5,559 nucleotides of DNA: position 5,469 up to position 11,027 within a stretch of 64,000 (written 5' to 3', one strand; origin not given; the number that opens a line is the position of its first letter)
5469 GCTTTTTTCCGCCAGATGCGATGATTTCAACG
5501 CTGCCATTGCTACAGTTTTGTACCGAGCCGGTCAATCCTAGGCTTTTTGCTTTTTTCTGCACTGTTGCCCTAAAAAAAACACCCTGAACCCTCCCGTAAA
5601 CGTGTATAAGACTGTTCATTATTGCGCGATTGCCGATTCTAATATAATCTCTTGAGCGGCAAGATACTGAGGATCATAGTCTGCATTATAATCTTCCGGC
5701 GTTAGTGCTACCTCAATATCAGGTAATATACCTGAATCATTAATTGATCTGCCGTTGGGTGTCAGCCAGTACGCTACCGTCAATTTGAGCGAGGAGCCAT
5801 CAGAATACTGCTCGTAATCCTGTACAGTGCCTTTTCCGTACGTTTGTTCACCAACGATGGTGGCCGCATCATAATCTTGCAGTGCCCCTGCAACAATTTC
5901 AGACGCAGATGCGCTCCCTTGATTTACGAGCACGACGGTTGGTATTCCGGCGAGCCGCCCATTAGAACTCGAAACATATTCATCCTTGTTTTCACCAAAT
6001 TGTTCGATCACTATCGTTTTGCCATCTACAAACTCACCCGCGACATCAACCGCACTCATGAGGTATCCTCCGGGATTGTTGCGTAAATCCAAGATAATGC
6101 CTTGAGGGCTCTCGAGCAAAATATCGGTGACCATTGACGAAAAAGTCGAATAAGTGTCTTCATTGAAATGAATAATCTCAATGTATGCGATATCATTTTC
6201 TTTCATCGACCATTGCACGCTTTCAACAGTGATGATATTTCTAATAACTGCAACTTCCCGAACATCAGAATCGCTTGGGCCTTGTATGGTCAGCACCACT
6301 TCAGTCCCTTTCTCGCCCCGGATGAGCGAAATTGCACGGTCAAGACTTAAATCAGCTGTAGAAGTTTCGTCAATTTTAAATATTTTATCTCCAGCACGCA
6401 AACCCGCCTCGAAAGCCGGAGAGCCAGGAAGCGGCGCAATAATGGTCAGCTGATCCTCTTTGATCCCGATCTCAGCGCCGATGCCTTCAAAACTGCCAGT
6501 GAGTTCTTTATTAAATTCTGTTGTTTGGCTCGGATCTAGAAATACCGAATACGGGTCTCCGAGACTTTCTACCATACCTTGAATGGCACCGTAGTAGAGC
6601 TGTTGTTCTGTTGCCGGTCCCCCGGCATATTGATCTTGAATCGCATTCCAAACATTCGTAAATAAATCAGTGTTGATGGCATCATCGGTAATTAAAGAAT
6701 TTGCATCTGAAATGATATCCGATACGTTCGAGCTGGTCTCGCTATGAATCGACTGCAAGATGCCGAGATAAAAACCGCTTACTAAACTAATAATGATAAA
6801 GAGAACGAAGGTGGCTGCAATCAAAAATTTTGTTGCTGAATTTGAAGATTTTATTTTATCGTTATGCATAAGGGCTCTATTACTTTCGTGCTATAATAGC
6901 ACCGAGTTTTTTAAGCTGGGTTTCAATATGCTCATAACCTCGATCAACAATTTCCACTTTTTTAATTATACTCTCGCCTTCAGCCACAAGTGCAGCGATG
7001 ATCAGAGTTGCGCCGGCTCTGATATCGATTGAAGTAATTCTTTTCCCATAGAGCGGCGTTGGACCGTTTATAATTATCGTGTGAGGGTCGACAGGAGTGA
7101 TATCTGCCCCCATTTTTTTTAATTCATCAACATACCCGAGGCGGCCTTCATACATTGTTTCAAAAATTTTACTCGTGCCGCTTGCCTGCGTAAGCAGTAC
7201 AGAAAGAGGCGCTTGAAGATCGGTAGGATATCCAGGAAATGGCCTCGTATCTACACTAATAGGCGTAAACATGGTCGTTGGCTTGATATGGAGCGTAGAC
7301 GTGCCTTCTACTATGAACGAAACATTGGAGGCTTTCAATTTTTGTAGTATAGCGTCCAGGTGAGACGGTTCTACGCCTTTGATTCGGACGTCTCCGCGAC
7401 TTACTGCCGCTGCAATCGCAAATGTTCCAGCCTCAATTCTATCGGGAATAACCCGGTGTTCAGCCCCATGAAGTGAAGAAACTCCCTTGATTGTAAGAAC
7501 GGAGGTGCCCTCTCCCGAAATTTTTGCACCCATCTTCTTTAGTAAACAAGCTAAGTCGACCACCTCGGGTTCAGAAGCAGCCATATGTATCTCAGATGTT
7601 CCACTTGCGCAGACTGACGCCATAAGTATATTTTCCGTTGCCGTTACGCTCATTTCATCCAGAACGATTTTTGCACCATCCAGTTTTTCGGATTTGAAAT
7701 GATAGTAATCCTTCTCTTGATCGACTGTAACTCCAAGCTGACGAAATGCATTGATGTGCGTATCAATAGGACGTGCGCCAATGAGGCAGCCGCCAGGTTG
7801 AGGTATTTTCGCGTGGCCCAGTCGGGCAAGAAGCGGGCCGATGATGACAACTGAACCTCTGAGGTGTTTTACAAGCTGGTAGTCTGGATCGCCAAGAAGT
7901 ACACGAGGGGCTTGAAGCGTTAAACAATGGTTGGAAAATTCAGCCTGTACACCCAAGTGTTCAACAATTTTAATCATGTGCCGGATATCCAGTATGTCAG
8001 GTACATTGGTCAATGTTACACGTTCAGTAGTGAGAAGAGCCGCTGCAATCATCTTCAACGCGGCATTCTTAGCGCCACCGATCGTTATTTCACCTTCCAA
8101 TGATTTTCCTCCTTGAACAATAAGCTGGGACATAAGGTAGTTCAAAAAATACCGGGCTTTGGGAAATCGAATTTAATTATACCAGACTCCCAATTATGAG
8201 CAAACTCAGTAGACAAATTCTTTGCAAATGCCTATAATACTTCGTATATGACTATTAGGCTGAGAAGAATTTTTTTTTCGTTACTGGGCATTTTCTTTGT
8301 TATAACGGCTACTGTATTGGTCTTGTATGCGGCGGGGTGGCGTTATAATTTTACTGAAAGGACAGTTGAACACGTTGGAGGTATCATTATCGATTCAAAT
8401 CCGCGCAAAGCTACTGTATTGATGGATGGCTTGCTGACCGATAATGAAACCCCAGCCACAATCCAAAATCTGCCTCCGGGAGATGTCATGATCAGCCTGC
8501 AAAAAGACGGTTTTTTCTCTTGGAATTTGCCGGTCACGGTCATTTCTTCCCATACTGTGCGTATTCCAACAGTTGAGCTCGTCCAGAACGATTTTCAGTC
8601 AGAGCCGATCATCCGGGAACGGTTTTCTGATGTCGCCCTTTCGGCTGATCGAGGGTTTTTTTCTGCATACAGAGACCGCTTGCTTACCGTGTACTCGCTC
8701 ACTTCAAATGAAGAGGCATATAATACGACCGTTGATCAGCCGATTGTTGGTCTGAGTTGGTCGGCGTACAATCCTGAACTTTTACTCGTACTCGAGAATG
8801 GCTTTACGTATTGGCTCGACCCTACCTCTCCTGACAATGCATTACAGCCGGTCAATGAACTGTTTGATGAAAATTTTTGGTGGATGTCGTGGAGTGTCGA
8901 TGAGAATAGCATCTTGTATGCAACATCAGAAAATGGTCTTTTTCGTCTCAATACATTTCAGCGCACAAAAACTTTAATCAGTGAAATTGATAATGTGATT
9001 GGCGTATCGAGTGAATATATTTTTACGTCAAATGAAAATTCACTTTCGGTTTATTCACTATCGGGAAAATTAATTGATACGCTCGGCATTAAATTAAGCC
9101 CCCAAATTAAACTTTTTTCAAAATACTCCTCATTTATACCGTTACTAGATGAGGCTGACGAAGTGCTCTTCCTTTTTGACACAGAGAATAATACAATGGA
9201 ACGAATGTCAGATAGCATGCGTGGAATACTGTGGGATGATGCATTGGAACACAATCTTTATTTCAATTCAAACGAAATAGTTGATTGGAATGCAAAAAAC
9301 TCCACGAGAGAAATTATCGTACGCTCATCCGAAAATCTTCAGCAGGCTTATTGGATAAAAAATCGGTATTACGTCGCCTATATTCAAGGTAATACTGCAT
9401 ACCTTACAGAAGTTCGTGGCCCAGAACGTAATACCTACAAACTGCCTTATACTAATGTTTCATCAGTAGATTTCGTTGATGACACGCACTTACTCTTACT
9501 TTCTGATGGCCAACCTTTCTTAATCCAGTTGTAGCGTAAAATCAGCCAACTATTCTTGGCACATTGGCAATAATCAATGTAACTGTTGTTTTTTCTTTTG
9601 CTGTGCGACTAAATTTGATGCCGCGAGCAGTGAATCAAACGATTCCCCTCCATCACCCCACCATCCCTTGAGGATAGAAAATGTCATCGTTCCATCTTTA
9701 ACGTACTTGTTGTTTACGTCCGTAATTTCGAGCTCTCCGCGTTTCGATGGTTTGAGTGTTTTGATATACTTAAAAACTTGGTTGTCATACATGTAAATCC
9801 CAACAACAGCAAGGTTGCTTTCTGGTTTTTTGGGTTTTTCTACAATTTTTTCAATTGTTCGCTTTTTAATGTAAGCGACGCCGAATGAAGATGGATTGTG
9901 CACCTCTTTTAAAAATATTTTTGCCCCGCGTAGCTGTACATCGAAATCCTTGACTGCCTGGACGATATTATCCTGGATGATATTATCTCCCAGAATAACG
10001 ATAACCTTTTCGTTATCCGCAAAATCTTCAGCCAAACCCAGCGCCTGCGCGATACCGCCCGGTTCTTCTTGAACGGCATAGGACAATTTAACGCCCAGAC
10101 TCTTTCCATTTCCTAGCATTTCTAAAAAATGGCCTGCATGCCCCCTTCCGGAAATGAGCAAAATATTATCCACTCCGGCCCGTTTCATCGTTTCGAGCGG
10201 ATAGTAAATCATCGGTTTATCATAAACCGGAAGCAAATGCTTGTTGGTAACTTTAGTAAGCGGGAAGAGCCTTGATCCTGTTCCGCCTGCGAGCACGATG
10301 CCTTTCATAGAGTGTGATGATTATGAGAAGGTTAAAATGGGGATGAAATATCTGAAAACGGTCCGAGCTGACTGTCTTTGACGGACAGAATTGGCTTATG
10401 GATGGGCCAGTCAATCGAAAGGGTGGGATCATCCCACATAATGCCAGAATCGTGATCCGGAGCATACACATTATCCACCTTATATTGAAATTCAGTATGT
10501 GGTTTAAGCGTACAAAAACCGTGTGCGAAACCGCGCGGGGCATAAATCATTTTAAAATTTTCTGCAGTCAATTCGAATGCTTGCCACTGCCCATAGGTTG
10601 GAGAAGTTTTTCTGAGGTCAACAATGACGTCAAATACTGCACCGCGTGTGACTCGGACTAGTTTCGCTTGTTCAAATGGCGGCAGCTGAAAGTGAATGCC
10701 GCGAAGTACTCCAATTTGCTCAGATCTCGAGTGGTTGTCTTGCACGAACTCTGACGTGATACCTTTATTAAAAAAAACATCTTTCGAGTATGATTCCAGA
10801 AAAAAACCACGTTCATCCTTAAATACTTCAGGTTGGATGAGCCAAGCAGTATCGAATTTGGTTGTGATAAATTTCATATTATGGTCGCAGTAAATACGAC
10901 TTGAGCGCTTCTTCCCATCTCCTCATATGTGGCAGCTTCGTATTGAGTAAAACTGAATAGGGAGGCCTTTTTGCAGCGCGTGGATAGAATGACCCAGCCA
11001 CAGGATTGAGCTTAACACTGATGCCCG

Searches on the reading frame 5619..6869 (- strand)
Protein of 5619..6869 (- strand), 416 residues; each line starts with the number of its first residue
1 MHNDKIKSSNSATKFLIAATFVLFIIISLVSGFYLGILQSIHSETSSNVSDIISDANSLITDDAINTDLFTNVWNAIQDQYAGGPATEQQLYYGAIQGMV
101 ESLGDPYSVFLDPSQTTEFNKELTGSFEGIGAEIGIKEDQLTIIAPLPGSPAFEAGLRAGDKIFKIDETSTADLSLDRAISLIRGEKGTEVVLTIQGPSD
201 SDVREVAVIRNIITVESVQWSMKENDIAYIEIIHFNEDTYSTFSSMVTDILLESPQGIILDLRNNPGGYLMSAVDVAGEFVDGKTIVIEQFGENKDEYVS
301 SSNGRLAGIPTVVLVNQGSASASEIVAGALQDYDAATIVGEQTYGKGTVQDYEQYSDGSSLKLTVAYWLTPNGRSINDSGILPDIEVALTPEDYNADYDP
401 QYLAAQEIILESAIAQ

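Call 15: search_protein_families(library=pfam, proteins=[window:5619-6869:-], max_evalue=0.001)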
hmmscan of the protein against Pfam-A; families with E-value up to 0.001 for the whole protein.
window:5619-6869:- (416 aa): 5 families
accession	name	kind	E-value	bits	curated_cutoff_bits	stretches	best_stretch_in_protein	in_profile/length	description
PF03572.23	Peptidase_S41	-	1.1e-49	168.7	24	1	226-387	1-165/165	Peptidase family S41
PF17820.7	PDZ_6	-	6.9e-11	42.2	27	1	145-196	4-53/54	PDZ domain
PF00595.29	PDZ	-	7.6e-10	39.5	23.2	1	128-196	10-81/81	PDZ domain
PF22694.1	CtpB_N-like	-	7.7e-10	39.5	27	1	58-112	29-82/85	Activating protease CtpB N-terminal domain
PF13180.12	PDZ_2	-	4e-07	30.7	27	1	130-197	3-69/80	PDZ domain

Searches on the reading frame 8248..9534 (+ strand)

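Call 15: search_protein_families(library=pfam, proteins=[window:8248-9534:+], max_evalue=0.001)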
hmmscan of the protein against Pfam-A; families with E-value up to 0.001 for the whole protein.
window:8248-9534:+ (428 aa): 1 family
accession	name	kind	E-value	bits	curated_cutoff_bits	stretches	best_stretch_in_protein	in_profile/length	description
PF08308.17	PEGA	-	4.7e-07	30.1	20.8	1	44-106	2-63/71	PEGA domain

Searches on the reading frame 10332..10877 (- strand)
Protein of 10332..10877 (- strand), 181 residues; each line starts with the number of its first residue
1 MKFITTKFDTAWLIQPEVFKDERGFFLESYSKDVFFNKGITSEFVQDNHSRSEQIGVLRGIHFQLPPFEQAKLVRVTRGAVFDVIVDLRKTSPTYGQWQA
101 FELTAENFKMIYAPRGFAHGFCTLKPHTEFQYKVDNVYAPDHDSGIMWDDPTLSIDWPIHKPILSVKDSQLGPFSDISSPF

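Call 65: search_protein_families(library=pfam, proteins=[window:10332-10877:-], max_evalue=0.01)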
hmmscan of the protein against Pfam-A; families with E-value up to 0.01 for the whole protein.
window:10332-10877:- (181 aa): 1 family
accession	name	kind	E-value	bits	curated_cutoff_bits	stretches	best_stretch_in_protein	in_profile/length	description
PF00908.23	dTDP_sugar_isom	-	1.6e-69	233.3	27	1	6-175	2-167/168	dTDP-4-dehydrorhamnose 3,5-epimerase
